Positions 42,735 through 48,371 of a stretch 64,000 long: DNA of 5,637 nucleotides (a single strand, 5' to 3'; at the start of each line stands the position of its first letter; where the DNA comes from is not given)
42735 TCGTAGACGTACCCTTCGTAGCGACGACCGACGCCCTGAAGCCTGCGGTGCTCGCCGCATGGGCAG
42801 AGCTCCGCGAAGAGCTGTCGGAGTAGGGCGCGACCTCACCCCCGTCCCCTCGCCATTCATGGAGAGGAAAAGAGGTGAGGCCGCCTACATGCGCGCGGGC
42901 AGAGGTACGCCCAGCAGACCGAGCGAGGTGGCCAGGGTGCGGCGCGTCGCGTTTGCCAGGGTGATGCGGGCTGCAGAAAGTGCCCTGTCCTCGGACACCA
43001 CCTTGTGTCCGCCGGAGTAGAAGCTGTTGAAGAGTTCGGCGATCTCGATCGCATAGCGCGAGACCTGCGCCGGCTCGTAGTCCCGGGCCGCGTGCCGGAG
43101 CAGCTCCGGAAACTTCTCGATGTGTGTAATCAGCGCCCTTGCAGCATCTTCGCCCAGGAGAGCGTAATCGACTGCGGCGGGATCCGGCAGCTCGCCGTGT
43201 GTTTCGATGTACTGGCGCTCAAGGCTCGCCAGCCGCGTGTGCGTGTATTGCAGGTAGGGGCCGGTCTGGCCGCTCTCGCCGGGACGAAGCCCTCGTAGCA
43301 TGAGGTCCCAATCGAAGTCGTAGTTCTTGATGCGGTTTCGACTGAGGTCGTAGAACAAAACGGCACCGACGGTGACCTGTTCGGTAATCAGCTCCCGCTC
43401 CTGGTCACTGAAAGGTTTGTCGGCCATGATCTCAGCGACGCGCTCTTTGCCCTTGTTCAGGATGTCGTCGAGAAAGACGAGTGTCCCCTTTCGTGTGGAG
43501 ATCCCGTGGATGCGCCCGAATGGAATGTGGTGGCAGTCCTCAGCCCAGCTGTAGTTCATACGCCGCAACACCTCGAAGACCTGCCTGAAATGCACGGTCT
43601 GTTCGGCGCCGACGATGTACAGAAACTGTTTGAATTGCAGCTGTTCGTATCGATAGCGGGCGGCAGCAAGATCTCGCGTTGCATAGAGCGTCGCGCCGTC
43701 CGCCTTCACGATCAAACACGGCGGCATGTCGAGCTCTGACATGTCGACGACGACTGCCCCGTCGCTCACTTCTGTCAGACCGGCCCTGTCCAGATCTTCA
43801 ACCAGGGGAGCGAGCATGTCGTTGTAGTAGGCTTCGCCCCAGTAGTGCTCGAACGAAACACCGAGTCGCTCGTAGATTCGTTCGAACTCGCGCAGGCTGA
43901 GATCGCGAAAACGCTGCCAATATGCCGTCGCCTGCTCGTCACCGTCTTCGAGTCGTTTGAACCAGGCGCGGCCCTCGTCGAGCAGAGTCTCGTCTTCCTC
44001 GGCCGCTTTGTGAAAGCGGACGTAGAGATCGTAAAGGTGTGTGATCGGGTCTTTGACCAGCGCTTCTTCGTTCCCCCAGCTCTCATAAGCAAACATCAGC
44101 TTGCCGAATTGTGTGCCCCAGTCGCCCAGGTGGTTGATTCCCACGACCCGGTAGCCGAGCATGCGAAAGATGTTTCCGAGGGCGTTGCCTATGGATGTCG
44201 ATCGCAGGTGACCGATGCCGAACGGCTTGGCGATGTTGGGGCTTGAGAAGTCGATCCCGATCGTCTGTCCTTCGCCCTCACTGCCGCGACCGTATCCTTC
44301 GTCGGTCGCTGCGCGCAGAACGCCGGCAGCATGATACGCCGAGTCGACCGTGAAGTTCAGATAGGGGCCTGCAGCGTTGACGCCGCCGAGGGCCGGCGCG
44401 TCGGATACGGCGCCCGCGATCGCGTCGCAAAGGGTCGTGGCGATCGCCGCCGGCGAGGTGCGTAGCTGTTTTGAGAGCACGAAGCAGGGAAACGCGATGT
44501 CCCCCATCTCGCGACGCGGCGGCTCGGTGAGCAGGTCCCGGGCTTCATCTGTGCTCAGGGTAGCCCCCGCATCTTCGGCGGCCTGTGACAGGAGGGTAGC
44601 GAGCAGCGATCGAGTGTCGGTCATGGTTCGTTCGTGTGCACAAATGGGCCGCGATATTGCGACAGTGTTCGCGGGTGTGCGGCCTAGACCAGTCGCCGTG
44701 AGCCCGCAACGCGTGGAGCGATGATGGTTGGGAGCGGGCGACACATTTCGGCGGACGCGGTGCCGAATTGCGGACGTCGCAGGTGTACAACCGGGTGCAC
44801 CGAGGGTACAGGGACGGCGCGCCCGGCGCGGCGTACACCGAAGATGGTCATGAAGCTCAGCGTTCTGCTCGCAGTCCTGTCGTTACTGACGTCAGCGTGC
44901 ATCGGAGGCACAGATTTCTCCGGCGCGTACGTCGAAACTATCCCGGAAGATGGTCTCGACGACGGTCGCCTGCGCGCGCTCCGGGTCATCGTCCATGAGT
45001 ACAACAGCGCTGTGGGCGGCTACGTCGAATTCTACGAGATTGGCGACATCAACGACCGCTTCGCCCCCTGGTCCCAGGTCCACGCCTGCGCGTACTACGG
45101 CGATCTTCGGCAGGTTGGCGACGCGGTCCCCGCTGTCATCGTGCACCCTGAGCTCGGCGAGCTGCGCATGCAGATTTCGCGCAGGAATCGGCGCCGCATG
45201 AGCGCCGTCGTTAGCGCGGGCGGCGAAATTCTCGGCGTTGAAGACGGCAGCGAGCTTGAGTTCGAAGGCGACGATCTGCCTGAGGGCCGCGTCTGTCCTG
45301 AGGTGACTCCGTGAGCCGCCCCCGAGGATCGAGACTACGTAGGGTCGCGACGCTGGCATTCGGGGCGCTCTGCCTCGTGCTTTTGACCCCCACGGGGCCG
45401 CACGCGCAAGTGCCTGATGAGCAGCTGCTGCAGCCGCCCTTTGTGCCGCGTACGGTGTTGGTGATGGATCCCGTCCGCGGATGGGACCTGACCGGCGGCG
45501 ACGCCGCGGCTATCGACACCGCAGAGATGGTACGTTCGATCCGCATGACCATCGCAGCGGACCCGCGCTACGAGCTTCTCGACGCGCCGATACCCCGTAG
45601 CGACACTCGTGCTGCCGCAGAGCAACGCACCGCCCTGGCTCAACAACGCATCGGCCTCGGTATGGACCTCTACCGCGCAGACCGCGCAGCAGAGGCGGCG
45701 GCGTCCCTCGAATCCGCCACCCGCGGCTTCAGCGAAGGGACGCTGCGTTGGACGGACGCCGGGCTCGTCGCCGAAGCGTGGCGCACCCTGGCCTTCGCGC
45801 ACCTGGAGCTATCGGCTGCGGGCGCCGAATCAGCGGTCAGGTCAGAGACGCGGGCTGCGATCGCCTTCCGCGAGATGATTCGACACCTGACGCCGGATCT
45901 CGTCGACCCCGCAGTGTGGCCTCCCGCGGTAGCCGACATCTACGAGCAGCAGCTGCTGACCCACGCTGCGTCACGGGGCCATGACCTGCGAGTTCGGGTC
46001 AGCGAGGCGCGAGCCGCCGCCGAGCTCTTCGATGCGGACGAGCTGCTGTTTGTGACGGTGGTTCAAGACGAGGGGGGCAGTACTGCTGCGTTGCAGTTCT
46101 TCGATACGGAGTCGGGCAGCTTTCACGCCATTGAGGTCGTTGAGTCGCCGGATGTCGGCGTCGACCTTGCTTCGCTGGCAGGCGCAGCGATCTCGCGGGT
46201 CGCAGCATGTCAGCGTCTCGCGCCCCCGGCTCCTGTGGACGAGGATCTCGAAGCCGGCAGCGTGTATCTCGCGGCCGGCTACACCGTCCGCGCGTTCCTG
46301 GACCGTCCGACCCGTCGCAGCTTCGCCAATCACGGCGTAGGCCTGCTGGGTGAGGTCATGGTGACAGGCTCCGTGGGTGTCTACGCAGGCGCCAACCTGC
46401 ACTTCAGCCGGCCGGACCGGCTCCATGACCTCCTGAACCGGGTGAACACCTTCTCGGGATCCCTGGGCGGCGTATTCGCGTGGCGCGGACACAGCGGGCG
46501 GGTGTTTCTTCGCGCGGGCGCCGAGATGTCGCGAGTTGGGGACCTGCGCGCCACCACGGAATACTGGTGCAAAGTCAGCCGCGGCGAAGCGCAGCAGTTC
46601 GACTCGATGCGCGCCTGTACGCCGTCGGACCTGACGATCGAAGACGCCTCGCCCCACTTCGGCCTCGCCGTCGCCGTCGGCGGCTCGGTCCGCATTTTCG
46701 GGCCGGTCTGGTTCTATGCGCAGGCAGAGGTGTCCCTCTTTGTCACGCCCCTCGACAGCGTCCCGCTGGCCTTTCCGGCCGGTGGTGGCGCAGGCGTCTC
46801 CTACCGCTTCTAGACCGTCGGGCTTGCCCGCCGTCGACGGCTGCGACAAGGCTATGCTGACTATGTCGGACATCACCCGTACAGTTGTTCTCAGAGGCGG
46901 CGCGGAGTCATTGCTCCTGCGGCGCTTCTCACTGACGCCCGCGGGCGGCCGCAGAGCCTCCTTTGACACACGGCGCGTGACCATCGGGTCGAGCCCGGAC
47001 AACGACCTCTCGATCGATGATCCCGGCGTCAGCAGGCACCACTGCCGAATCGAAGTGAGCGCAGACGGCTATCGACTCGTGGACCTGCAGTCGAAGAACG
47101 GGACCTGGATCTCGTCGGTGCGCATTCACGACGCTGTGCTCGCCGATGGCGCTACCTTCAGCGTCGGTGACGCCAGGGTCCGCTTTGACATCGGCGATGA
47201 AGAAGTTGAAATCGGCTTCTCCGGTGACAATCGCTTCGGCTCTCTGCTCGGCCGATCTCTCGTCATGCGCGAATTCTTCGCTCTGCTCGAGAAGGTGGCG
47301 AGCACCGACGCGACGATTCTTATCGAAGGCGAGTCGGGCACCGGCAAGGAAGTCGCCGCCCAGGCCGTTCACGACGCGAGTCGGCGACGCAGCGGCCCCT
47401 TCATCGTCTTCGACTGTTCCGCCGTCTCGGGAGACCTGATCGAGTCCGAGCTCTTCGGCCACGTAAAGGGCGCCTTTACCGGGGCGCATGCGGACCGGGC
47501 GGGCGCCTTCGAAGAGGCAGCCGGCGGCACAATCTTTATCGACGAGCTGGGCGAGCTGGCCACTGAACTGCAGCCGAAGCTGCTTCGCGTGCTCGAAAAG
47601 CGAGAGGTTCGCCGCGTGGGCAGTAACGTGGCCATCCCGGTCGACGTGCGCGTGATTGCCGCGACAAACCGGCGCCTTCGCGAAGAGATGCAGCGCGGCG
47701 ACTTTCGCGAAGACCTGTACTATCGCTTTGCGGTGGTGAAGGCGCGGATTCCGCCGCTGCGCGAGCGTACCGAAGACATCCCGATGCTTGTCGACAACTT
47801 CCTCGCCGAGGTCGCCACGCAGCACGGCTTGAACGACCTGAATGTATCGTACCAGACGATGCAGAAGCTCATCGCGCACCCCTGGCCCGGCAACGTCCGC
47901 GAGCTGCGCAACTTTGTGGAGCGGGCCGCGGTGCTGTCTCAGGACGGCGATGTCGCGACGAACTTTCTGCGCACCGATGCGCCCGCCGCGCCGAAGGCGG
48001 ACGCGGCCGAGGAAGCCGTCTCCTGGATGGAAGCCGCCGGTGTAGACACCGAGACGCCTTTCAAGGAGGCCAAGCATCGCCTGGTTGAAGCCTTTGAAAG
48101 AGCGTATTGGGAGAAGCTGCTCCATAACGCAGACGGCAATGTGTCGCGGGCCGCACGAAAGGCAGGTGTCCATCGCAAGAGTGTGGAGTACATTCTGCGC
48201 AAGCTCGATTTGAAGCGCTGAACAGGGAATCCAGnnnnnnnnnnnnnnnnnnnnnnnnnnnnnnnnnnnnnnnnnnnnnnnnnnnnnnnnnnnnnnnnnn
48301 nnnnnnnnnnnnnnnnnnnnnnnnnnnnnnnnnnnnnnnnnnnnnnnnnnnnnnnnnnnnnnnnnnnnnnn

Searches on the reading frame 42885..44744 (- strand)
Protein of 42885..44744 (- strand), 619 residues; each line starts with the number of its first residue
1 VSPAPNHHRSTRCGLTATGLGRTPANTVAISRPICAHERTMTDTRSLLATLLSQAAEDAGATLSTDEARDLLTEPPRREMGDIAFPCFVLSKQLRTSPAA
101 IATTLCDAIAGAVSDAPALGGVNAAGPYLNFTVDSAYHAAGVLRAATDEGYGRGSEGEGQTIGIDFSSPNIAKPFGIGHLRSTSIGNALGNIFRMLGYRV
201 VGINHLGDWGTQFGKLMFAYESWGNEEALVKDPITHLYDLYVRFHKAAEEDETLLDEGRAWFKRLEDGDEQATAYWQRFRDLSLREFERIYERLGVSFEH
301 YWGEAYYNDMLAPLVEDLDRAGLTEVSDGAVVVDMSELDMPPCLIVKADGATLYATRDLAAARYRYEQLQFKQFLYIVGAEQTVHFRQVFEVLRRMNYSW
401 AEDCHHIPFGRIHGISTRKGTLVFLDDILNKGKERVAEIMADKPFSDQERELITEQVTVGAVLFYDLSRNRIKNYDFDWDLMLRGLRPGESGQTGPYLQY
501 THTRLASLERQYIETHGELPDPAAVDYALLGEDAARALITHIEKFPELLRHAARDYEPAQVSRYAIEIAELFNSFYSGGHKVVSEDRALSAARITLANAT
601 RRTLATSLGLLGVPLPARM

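Call 36: search_protein_families(library=pfam, proteins=[window:42885-44744:-], max_evalue=0.001)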
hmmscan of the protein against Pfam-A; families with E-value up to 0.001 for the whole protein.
window:42885-44744:- (619 aa): 3 families
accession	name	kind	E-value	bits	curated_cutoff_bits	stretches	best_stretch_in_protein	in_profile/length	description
PF00750.26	tRNA-synt_1d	-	2.6e-92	309.9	23.3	1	156-479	16-349/349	tRNA synthetases class I (R), catalytic domain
PF05746.21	DALR_1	-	1.1e-24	87.2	22.3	1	498-619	1-117/117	DALR anticodon binding domain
PF03485.21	Arg_tRNA_synt_N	-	4.6e-11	43.6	21.5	1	48-132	3-84/85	Arginyl tRNA synthetase N terminal domain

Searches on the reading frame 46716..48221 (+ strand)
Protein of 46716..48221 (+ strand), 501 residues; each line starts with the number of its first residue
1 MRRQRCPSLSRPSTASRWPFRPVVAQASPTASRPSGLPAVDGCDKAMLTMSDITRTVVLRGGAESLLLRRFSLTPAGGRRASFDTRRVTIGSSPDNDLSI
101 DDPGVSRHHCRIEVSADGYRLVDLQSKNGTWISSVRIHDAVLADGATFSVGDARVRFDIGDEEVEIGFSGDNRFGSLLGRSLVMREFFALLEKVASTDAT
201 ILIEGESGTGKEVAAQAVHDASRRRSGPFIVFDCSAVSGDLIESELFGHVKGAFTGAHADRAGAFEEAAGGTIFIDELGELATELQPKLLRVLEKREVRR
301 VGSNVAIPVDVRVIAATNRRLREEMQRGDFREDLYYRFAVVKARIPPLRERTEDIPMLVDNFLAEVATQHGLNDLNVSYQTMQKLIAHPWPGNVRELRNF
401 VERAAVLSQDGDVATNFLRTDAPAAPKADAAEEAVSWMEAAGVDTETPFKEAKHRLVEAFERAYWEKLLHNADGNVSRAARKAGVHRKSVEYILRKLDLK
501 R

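Call 36: search_protein_families(library=pfam, proteins=[window:46716-48221:+], max_evalue=0.001)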
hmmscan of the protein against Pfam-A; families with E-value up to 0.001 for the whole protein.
window:46716-48221:+ (501 aa): 10 families
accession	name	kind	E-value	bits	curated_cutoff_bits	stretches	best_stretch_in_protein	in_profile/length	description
PF00158.32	Sigma54_activat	-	1.3e-65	220.7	20.2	1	178-342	2-166/168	Sigma-54 interaction domain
PF25601.1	AAA_lid_14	-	1.6e-21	76.3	27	1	349-427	1-79/87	AAA+ ATPase lid domain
PF14532.12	Sigma54_activ_2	-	3.5e-18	66.6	25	1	178-348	1-138/138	Sigma-54 interaction domain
PF00498.31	FHA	-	9.4e-18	64.9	20.7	1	88-151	1-67/67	FHA domain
PF16697.10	Yop-YscD_cpl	-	1e-13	51.8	33.2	1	78-157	9-90/94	Inner membrane component of T3SS, cytoplasmic domain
PF07728.20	AAA_5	-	3.1e-07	30.9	22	1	201-325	2-126/139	AAA domain (dynein-related subfamily)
PF00004.35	AAA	-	1.8e-05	25.7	21.2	1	201-327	1-120/131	ATPase family associated with various cellular activities (AAA)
PF07724.20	AAA_2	-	2.2e-05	25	27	1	199-324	4-130/166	AAA domain (Cdc48 subfamily)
PF01078.27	Mg_chelatase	-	0.00017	21.5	20.3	0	256-318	93-157/207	Magnesium chelatase, subunit ChlI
PF13191.12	AAA_16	-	0.00033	21.6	32.6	1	177-277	2-104/167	AAA ATPase domain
